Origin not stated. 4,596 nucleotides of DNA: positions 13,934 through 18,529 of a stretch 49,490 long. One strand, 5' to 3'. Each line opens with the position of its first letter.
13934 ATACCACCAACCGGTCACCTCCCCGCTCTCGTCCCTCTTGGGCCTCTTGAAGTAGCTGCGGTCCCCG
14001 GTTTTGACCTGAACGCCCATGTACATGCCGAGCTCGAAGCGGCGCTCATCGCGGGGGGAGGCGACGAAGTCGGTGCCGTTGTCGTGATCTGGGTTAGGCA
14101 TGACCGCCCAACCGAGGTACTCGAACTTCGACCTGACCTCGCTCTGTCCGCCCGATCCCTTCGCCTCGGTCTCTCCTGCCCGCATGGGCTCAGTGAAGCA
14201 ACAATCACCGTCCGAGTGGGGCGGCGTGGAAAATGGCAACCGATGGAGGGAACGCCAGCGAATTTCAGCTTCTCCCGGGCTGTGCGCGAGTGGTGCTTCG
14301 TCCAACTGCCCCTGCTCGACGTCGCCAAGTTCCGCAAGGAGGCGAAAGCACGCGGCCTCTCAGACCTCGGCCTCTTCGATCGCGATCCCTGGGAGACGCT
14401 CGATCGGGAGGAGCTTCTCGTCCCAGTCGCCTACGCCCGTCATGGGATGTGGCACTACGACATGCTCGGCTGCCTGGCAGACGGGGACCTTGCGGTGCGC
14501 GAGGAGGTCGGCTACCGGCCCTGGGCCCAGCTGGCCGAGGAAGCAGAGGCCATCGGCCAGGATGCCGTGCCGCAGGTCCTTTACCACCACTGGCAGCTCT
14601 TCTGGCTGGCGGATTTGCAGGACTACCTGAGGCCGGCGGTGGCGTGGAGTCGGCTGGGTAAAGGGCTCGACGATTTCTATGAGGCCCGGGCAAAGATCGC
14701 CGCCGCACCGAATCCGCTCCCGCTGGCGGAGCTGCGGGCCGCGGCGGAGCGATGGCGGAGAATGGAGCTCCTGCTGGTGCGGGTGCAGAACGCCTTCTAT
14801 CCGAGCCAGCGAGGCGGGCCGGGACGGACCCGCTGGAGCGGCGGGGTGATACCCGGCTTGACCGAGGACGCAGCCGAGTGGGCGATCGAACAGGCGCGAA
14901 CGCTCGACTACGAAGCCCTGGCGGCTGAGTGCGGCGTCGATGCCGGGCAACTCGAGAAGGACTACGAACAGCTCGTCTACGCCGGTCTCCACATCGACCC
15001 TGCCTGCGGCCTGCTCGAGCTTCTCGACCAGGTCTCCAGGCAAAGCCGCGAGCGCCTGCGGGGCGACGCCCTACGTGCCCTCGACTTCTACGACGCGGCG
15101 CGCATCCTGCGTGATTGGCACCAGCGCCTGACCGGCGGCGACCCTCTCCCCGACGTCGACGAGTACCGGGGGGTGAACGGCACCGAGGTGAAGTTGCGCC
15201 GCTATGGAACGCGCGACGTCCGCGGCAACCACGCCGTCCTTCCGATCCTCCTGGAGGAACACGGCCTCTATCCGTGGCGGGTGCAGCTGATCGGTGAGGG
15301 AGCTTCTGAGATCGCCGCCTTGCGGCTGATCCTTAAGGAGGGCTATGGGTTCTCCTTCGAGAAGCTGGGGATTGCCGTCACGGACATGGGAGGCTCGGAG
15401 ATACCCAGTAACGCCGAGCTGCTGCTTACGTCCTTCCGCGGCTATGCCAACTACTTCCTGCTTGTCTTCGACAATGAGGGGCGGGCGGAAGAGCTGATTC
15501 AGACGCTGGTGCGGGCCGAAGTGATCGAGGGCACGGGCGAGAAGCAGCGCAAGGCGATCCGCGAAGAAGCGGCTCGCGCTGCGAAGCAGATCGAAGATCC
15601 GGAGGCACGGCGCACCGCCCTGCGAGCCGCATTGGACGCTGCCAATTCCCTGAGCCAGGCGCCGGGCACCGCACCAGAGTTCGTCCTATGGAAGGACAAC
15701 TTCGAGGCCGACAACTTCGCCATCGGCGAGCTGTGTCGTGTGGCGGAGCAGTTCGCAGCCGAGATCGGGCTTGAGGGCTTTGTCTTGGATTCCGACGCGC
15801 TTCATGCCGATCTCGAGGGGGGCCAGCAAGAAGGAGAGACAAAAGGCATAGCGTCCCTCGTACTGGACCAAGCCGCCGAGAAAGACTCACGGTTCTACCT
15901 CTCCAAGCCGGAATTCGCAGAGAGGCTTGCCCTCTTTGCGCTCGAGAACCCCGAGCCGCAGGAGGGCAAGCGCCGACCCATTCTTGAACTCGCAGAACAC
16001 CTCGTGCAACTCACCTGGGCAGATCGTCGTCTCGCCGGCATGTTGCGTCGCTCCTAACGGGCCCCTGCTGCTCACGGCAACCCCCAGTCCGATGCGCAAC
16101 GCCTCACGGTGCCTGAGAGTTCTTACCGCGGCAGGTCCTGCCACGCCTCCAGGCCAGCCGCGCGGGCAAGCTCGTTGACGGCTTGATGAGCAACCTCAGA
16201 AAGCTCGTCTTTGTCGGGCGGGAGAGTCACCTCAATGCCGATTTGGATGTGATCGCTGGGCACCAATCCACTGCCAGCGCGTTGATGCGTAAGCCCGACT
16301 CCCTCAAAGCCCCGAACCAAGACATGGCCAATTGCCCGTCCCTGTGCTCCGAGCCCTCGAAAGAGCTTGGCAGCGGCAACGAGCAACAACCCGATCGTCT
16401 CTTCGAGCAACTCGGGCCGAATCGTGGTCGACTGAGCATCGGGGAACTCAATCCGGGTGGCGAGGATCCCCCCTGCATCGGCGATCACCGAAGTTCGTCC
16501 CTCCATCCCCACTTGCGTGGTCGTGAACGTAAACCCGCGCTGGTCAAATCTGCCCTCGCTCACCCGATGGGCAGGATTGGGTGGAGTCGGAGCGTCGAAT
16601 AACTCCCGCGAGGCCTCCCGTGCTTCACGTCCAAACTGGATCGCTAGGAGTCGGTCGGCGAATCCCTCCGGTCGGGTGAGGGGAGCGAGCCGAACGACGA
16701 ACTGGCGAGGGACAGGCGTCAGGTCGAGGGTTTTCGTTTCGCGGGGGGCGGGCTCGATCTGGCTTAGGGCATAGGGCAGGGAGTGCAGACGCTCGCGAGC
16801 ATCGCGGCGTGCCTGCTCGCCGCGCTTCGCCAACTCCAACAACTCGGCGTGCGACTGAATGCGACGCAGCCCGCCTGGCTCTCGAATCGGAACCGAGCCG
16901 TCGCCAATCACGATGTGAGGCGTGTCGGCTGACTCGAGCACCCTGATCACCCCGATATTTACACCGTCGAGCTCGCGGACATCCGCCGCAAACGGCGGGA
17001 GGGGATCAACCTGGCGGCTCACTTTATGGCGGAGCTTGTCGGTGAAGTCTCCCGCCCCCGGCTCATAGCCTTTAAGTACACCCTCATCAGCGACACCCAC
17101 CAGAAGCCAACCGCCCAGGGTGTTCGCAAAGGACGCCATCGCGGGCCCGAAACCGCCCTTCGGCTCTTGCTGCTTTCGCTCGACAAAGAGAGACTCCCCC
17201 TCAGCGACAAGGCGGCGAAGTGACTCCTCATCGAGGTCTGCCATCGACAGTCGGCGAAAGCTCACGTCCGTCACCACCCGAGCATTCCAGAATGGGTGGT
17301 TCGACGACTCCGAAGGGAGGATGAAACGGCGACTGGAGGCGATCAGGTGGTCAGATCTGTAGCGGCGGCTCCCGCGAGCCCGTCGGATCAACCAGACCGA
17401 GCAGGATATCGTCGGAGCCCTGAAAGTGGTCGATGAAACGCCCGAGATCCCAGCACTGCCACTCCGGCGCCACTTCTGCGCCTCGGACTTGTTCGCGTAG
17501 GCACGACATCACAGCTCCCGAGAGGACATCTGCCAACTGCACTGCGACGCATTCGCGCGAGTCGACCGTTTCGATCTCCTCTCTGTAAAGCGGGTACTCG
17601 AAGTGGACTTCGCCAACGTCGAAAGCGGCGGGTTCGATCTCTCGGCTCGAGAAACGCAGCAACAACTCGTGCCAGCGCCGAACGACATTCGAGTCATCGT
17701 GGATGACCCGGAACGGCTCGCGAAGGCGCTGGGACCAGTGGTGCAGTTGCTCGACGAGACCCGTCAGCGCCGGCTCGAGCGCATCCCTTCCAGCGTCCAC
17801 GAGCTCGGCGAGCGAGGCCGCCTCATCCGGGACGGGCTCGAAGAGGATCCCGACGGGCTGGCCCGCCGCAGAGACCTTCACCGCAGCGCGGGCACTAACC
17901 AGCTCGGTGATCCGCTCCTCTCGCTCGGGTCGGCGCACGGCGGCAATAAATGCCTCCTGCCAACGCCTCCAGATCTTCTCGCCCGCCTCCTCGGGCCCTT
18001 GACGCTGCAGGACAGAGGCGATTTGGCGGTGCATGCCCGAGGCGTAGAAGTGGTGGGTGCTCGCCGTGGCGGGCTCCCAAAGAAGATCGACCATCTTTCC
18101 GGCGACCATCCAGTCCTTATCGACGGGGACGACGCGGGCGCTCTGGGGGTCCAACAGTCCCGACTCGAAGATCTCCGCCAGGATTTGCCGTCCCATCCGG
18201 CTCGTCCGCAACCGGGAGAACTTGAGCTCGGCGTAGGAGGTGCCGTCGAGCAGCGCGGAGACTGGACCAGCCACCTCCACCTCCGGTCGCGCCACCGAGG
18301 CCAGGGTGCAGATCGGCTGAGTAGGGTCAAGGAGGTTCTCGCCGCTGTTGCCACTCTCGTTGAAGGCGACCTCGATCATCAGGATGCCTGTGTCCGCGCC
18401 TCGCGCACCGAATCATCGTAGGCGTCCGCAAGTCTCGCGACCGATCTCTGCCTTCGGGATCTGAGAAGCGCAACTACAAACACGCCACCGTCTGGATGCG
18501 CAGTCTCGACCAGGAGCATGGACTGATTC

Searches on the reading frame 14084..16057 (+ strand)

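Call 48: search_protein_families(library=pfam, proteins=[window:14084-16057:+], max_evalue=0.01)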
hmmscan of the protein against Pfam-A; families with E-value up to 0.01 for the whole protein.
window:14084-16057:+ (657 aa): 1 family
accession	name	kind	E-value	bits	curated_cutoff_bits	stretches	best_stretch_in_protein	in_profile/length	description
PF20469.4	OLD-like_TOPRIM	-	0.0025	18.7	23.2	1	402-447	7-53/67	Overcoming lysogenization defect protein-like, TOPRIM domain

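Call 55: search_protein_families(library=ncbifam, proteins=[window:14084-16057:+], max_evalue=0.01)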
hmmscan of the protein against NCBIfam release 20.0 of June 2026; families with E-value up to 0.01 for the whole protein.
window:14084-16057:+ (657 aa): 0 families

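Call 56: search_protein_families(library=padloc, proteins=[window:14084-16057:+], max_evalue=0.001)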
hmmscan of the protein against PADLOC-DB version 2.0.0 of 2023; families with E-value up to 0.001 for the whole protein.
window:14084-16057:+ (657 aa): 0 families

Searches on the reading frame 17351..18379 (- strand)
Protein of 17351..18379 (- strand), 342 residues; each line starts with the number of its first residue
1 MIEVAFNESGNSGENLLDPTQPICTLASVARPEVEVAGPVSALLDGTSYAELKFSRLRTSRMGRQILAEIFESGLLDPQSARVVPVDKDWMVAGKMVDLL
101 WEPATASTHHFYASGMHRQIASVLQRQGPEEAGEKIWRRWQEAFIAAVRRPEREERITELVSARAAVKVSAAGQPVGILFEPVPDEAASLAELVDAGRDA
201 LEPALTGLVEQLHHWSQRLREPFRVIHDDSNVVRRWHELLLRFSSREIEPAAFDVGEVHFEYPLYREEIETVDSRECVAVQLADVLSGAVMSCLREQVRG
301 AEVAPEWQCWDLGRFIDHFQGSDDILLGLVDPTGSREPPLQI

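Call 48: search_protein_families(library=pfam, proteins=[window:17351-18379:-], max_evalue=0.01)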
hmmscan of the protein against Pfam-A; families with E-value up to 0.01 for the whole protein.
window:17351-18379:- (342 aa): 1 family
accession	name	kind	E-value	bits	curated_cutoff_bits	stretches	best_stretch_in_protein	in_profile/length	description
PF12686.12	DUF3800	-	0.001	20.2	21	1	140-290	62-146/149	Protein of unknown function (DUF3800)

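Call 56: search_protein_families(library=padloc, proteins=[window:17351-18379:-], max_evalue=0.001)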
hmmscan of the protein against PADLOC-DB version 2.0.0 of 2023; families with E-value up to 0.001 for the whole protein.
window:17351-18379:- (342 aa): 0 families
